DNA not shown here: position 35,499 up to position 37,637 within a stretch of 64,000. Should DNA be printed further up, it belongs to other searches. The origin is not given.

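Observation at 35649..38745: NGT + second soluble glycosyltransferase pair mirrors the A. pleuropneumoniae ngt-agt module, in a non-Pasteurellaceae background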

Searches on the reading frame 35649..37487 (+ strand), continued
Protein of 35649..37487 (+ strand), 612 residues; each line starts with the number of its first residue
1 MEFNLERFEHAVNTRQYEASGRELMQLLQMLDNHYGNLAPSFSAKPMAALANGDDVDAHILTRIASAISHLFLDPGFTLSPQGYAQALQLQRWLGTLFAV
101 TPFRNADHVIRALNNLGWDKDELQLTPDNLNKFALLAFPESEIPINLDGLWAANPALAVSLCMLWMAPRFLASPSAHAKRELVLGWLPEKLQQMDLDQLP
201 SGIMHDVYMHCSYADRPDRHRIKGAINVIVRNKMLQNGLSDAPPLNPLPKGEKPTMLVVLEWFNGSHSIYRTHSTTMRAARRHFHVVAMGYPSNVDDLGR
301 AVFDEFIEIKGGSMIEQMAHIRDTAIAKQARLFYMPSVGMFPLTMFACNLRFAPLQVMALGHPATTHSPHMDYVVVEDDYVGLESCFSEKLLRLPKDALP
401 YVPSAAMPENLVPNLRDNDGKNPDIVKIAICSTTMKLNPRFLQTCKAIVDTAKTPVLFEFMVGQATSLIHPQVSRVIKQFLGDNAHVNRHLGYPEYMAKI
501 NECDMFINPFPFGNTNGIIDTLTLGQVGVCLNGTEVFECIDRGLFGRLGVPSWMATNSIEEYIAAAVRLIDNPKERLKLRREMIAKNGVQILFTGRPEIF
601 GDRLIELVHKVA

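Call 72: search_protein_families(library=ncbifam, proteins=[L003:15926-16678:+, L003:16630-17478:+, L003:13381-14454:+, L003:12610-13380:+], max_evalue=0.00001)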
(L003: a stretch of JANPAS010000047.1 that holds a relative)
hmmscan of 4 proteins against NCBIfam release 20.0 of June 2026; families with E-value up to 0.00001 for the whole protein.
L003:15926-16678:+ (250 aa): 1 family
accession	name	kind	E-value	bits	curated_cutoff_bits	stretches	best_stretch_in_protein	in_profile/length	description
NF047683.1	TeichurnBiosyTuaG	equivalog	1.7e-08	34.4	400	1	1-207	1-206/252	teichuronic acid biosynthesis protein TuaG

L003:16630-17478:+ (282 aa): 0 families

L003:13381-14454:+ (357 aa): 16 families
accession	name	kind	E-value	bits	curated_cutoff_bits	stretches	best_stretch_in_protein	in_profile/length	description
TIGR02622.1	CDP_4_6_dhtase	equivalog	3.9e-153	509.7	278.45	1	8-350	1-351/352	CDP-glucose 4,6-dehydratase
TIGR01181.1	dTDP_gluc_dehyt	equivalog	5.2e-25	88.2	365.1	1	15-334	3-315/321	dTDP-glucose 4,6-dehydratase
TIGR04180.1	EDH_00030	hypoth_equivalog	5.5e-22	78.2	475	1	14-316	1-295/297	NAD-dependent 4,6-dehydratase LegB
TIGR01179.1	galE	equivalog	3.5e-20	72.1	262.3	1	14-334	2-329/332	UDP-glucose 4-epimerase GalE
TIGR01472.1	gmd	equivalog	3.7e-15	56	415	1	14-328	3-336/342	GDP-mannose 4,6-dehydratase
TIGR03589.1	PseB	equivalog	2.4e-10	39.9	407.75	1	60-138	54-129/324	UDP-N-acetylglucosamine 4,6-dehydratase (inverting)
NF007956.0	PRK10675.1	subfamily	7.4e-10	38.5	394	1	13-168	2-158/338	UDP-glucose 4-epimerase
NF007582.0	PRK10217.1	equivalog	1.2e-09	37.7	698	1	64-335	56-336/355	dTDP-glucose 4,6-dehydratase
NF007490.0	PRK10084.1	subfamily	4.6e-09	35.7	649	1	67-336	58-340/361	dTDP-glucose 4,6-dehydratase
TIGR01214.1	rmlD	equivalog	1.1e-08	34.6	224.05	1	61-175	29-140/285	dTDP-4-dehydrorhamnose reductase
NF042423.1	oxyalk_red_Shew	equivalog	1.8e-08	33.8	580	1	12-140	9-125/331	2-alkyl-3-oxoalkanoate reductase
NF042422.1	oxyalk_red_OleD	equivalog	2.5e-08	33.7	580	1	13-210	2-182/329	2-alkyl-3-oxoalkanoate reductase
TIGR03466.1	HpnA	hypoth_equivalog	3.2e-08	32.8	367.65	1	13-132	2-111/327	hopanoid-associated sugar epimerase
TIGR04130.1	FnlA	equivalog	8e-08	31.5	730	1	63-228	56-198/337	UDP-N-acetylglucosamine 4,6-dehydratase/5-epimerase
NF041015.1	UDPsulfquin_syn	equivalog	2.5e-07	30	575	1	53-128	60-139/384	UDP-sulfoquinovose synthase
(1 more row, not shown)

L003:12610-13380:+ (256 aa): 15 families
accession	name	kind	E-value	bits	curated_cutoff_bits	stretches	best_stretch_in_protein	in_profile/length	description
TIGR02623.1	G1P_cyt_trans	equivalog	2.3e-144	479.4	300.25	1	1-256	1-255/255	glucose-1-phosphate cytidylyltransferase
TIGR03992.1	Arch_glmU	subfamily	2.1e-25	89.5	292.1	2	1-69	1-69/393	bifunctional sugar-1-phosphate nucleotidylyltransferase/acetyltransferase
NF049965.1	GlMnHpPGnyltfHddC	equivalog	5.4e-23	81.8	300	1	1-82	1-81/221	D-glycero-D-manno-heptose 1-phosphate guanosyltransferase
NF052502.1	man1P_GTase_Rv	exception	2.9e-21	75.7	440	1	2-238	2-222/352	mannose-1-phosphate guanylyltransferase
NF041313.1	UDPGP_AglF_Halo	equivalog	2.5e-18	66.4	400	1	1-200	1-182/234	UTP--glucose-1-phosphate uridylyltransferase AglF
NF045761.1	NAMPUrTaseMurU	equivalog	3.1e-15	56.6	250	1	1-66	1-66/226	N-acetylmuramate alpha-1-phosphate uridylyltransferase MurU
NF041173.1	Sug_nt_acttase_Thmprot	equivalog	2.2e-13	49.9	600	1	1-210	1-186/405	bifunctional sugar-1-phosphate nucleotidylyltransferase/acetyltransferase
TIGR01208.1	rmlA_long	equivalog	2.2e-13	49.8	320.25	1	2-210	1-192/353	glucose-1-phosphate thymidylyltransferase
NF041135.1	IPPtranDIPPsyn_Thcocales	equivalog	1.6e-10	40.6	580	1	1-57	1-53/419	bifunctional L-myo-inositol-1-phosphate cytidylyltransferase/CDP-L-myo-inositol myo-inositolphosphotransferase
TIGR02091.1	glgC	equivalog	1.2e-09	37.7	424.9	1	2-236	2-249/364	glucose-1-phosphate adenylyltransferase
TIGR01099.1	galU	equivalog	2.3e-09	37.2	326.8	1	1-204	2-218/261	UTP--glucose-1-phosphate uridylyltransferase GalU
TIGR01173.1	glmU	equivalog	4.8e-09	35.6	366.85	1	1-72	1-69/452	bifunctional UDP-N-acetylglucosamine diphosphorylase/glucosamine-1-phosphate N-acetyltransferase GlmU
NF003670.0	PRK05293.1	equivalog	3.6e-08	32.7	470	1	3-237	7-249/382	glucose-1-phosphate adenylyltransferase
NF001947.0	PRK00725.1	subfamily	5.4e-08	32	470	1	3-182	19-197/426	glucose-1-phosphate adenylyltransferase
NF045697.1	MurNAcPUrMurU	equivalog_domain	9.5e-06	25.2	370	0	4-51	1-48/229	N-acetylmuramate alpha-1-phosphate uridylyltransferase MurU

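Call 73: search_protein_families(library=pfam, proteins=[P0076, P0047, P0056, L010:12803-13927:+, L010:13924-14571:+, L010:14580-15254:+, L010:18435-19256:+, L010:19253-20173:+, L010:20174-21109:+, L006:18892-19911:+], max_evalue=0.001)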
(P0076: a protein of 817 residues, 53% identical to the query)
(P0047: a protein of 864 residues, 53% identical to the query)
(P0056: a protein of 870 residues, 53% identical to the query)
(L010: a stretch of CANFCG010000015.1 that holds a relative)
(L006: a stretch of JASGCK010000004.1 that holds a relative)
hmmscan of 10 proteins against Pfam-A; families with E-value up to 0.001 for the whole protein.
P0076 (817 aa): 4 families
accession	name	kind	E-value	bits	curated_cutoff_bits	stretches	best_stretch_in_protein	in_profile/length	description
PF18254.6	HMw1_D2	-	3.6e-24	85.8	26.2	1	148-233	1-86/88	HMW1 domain 2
PF18071.7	HMW1C_N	-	1.3e-22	80.7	27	1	2-143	1-146/146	HMW1C N-terminal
PF05050.19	Methyltransf_21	-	2.1e-07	31.7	22.7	1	653-780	1-151/173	Methyltransferase FkbM domain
PF13844.12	Glyco_transf_41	-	0.00044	19.1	25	0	351-380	177-206/543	Glycosyl transferase family 41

P0047 (864 aa): 2 families
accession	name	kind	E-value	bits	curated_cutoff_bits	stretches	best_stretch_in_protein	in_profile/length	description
PF18254.6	HMw1_D2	-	3.7e-22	79.4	26.2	1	150-235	2-87/88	HMW1 domain 2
PF18071.7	HMW1C_N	-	6.4e-20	72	27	1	3-144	2-146/146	HMW1C N-terminal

P0056 (870 aa): 3 families
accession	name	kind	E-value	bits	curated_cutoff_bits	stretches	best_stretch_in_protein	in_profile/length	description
PF18254.6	HMw1_D2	-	5.8e-23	81.9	26.2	1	150-235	2-87/88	HMW1 domain 2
PF18071.7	HMW1C_N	-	2.9e-20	73.1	27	1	3-144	2-146/146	HMW1C N-terminal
PF13844.12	Glyco_transf_41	-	0.00017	20.5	25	0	355-401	177-225/543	Glycosyl transferase family 41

L010:12803-13927:+ (374 aa): 3 families
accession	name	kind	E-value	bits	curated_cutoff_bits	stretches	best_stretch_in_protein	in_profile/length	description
PF16363.11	GDP_Man_Dehyd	-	3.6e-156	520.2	27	1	10-347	1-332/332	GDP-mannose 4,6 dehydratase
PF01370.27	Epimerase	-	8e-77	258.3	20.9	1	9-256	1-240/240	NAD dependent epimerase/dehydratase family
PF04321.23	RmlD_sub_bind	-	8.5e-05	22.2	27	1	9-166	3-130/287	RmlD substrate binding domain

L010:13924-14571:+ (215 aa): 0 families

L010:14580-15254:+ (224 aa): 1 family
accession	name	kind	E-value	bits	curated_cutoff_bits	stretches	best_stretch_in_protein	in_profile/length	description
PF05050.19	Methyltransf_21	-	4.3e-18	66.5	22.7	1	29-204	1-167/173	Methyltransferase FkbM domain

L010:18435-19256:+ (273 aa): 5 families
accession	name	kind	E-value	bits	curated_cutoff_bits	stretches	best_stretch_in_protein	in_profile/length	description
PF00456.26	Transketolase_N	-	5.3e-33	114.8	22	1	11-264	7-271/334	Transketolase, thiamine diphosphate binding domain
PF13292.11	DXP_synthase_N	-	3.9e-09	36.6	21.2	1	117-177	114-173/274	1-deoxy-D-xylulose-5-phosphate synthase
PF00676.26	E1_dh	-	1.8e-08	34.1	22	1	112-210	99-196/300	Dehydrogenase E1 component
PF09364.15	XFP_N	-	1.2e-05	24.8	23.7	1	105-216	131-242/364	XFP N-terminal domain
PF02775.26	TPP_enzyme_C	-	0.00016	22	21.9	1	113-184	27-92/151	Thiamine pyrophosphate enzyme, C-terminal TPP binding domain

L010:19253-20173:+ (306 aa): 2 families
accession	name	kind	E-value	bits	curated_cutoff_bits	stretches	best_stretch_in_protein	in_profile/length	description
PF02779.29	Transket_pyr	-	1.1e-27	97.3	27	1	1-159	5-170/174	Transketolase, pyrimidine binding domain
PF02780.25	Transketolase_C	-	9.8e-13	48.5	25.9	1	188-291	12-120/124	Transketolase, C-terminal domain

L010:20174-21109:+ (311 aa): 2 families
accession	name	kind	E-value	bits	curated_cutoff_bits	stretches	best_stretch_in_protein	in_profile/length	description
PF01370.27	Epimerase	-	2.7e-12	47.1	20.9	1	4-227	1-227/240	NAD dependent epimerase/dehydratase family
PF16363.11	GDP_Man_Dehyd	-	0.0005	20.1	27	1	101-229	114-241/332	GDP-mannose 4,6 dehydratase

L006:18892-19911:+ (339 aa): 2 families
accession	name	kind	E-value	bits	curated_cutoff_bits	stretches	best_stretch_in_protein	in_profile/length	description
PF02779.29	Transket_pyr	-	1.1e-28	100.5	27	1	33-194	4-172/174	Transketolase, pyrimidine binding domain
PF02780.25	Transketolase_C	-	2.8e-12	47.1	25.9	1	221-327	12-123/124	Transketolase, C-terminal domain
